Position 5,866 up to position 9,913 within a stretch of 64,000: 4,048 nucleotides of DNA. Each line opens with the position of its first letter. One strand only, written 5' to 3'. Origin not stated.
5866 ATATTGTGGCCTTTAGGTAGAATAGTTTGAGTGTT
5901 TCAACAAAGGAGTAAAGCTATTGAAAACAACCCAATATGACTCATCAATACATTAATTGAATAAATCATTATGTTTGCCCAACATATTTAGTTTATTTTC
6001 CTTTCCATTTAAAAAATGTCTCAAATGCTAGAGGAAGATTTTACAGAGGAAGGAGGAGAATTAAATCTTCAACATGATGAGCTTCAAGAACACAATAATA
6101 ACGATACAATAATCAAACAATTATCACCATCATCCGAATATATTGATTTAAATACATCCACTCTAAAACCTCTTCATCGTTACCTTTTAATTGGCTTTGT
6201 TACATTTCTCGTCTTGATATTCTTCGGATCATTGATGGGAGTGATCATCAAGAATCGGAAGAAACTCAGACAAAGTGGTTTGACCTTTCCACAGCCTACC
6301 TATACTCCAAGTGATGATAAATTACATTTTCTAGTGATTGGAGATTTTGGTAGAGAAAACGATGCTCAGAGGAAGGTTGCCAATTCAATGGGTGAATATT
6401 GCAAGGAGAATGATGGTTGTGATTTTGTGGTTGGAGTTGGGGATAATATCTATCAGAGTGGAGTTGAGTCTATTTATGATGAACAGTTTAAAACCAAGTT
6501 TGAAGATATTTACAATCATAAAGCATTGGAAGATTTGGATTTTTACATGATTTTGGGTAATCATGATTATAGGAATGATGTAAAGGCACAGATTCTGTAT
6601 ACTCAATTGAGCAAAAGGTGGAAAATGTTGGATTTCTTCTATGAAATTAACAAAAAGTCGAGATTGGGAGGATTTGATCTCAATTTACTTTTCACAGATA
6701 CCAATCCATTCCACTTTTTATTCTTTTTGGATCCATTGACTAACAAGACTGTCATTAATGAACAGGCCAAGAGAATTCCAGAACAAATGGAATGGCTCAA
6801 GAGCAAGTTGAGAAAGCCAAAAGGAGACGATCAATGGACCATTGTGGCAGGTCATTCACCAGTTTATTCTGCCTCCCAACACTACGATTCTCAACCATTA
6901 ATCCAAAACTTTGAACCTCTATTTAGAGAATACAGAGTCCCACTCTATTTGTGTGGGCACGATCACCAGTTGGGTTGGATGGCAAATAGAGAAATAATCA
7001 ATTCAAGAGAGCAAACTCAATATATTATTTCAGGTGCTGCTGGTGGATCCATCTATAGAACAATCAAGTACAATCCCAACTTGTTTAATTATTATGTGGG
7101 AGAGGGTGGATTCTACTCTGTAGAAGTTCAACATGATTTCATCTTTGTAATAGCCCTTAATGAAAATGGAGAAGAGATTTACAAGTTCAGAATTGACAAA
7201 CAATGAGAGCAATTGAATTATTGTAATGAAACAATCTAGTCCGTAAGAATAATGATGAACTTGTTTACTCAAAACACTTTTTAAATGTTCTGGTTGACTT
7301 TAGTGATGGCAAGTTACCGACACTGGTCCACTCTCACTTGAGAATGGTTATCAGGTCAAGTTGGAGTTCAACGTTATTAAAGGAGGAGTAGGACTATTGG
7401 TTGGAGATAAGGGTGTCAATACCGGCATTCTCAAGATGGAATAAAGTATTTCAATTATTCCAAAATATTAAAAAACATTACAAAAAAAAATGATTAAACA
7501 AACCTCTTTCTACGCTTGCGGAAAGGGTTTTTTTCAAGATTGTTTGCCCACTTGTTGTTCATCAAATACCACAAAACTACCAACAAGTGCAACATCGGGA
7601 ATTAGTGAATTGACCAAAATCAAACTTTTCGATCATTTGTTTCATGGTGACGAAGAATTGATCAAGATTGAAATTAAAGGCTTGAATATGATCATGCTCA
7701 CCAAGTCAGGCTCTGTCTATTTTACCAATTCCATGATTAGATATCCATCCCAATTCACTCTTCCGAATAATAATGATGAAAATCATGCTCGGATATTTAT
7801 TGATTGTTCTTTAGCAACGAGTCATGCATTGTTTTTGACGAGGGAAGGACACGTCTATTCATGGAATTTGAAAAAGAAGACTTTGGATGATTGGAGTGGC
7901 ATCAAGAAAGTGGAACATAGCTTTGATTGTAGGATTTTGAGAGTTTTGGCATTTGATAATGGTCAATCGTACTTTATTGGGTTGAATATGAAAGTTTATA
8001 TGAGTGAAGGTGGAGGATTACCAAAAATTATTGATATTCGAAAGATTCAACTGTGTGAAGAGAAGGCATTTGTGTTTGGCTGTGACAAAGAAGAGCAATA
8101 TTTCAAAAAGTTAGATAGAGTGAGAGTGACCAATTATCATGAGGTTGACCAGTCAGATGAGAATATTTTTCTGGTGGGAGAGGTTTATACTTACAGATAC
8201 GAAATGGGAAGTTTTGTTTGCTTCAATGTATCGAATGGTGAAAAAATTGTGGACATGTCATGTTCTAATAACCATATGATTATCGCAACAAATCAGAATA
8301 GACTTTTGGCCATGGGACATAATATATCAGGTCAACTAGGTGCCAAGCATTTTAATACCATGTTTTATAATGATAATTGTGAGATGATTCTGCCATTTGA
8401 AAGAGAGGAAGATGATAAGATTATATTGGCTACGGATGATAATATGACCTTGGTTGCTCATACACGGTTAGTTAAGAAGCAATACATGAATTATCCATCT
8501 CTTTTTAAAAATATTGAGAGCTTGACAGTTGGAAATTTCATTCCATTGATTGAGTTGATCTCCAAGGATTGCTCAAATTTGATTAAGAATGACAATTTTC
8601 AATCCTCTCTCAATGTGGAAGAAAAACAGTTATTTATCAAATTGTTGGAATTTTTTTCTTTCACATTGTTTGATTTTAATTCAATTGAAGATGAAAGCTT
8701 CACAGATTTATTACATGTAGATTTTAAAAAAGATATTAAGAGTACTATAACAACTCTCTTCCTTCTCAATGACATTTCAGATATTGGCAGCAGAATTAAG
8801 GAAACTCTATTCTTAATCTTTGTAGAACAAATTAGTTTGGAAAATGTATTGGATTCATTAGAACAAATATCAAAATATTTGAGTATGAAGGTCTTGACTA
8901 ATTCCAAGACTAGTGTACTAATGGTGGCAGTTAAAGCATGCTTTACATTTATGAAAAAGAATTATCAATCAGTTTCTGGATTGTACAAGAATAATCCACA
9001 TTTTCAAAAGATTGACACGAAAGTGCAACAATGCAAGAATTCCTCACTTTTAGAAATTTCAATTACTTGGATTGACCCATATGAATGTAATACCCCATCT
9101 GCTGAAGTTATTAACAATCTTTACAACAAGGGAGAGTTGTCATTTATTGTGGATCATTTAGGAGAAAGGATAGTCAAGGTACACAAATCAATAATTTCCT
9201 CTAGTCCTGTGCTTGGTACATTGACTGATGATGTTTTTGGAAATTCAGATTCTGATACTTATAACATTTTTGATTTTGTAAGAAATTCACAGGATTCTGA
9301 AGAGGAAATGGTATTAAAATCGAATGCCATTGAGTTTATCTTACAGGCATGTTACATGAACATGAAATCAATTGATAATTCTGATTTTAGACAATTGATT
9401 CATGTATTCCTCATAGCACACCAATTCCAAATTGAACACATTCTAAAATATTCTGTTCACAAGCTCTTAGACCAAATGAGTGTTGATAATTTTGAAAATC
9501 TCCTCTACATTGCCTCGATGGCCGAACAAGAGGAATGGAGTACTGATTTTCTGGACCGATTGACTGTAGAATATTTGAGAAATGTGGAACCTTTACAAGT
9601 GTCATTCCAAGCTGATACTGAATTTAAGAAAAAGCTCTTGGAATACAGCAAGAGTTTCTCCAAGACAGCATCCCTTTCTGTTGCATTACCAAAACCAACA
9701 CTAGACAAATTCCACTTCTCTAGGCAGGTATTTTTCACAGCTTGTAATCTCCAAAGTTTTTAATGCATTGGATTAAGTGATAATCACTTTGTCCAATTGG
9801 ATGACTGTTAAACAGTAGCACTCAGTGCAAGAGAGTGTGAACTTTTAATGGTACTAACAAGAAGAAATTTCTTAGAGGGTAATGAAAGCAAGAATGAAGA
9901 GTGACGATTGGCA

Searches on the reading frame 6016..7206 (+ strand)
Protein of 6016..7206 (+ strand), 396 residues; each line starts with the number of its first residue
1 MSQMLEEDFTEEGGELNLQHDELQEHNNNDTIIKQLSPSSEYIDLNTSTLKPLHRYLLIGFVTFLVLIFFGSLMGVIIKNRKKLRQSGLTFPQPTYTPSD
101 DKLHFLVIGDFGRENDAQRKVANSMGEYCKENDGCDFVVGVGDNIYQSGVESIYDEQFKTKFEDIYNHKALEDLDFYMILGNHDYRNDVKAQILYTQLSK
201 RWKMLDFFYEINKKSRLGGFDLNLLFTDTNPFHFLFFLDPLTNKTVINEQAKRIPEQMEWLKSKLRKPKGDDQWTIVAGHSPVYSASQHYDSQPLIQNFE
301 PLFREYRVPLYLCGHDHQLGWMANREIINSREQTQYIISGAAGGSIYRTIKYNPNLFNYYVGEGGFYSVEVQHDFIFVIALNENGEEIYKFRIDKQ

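Call 24: search_protein_families(library=pfam, proteins=[window:6016-7206:+], max_evalue=0.001)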
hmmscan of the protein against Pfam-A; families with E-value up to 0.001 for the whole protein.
window:6016-7206:+ (396 aa): 1 family
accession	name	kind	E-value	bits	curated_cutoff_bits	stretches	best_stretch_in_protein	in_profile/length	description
PF00149.33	Metallophos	-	1.1e-19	72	21.5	1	104-318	2-190/191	Calcineurin-like phosphoesterase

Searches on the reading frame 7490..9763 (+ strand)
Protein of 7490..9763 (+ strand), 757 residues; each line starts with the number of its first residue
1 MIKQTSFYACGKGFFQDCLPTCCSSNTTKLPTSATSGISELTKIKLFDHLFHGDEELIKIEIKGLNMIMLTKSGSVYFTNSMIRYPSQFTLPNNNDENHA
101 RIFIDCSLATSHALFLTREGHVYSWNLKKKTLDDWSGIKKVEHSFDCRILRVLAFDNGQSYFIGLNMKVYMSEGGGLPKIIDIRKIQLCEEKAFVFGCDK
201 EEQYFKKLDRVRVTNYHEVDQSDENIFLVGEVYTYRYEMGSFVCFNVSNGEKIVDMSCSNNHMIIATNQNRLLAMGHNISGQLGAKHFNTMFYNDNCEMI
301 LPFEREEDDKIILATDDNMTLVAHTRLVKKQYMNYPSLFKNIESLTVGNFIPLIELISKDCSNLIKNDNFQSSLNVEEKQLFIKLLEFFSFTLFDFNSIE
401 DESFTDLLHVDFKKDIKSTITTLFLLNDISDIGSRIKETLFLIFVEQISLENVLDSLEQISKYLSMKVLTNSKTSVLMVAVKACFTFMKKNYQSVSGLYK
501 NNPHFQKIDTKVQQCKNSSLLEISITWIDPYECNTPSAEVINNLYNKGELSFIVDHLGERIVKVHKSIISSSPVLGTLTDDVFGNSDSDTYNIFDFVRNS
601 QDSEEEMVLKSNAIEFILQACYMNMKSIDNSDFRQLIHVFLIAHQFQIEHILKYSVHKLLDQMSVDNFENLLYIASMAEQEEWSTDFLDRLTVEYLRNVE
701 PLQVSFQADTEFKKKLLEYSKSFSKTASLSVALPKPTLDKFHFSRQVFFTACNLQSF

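Call 24: search_protein_families(library=pfam, proteins=[window:7490-9763:+], max_evalue=0.001)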
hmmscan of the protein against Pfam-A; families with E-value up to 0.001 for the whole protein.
window:7490-9763:+ (757 aa): 2 families
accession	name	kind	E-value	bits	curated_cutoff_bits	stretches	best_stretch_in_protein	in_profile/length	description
PF13540.12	RCC1_2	-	1.5e-09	37.8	22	1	253-282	1-30/30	Regulator of chromosome condensation (RCC1) repeat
PF25390.1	WD40_RLD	-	3.2e-09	37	150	1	248-286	139-176/363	RCC1-like domain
